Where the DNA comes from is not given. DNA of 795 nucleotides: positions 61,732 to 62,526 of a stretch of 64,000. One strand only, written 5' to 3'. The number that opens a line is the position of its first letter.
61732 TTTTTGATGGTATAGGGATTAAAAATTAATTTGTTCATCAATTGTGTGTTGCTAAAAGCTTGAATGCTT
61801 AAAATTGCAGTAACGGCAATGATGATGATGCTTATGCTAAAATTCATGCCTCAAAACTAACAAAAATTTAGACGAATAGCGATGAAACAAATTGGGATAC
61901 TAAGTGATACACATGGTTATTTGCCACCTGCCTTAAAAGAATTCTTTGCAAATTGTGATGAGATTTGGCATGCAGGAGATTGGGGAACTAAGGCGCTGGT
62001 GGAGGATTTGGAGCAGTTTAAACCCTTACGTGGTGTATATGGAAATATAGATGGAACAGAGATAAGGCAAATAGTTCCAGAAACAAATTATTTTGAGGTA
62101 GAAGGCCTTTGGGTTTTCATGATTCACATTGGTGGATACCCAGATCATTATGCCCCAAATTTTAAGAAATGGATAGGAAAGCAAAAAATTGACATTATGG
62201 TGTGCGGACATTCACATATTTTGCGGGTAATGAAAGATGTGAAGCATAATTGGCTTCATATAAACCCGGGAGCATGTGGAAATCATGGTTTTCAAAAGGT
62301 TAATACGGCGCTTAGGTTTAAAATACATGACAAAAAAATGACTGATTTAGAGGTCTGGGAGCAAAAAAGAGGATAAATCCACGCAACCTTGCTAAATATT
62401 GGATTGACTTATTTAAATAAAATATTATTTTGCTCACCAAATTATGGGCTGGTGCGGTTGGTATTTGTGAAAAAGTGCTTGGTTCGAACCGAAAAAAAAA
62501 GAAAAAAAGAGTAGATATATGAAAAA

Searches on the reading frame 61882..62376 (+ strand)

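Call 85: search_protein_families(library=pfam, proteins=[window:61882-62376:+], max_evalue=0.00001)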
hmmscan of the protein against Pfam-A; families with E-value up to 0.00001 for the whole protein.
window:61882-62376:+ (164 aa): 1 family
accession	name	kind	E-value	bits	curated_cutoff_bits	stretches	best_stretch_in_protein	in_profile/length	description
PF12850.12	Metallophos_2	-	5e-30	105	27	1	3-150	2-153/154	Calcineurin-like phosphoesterase superfamily domain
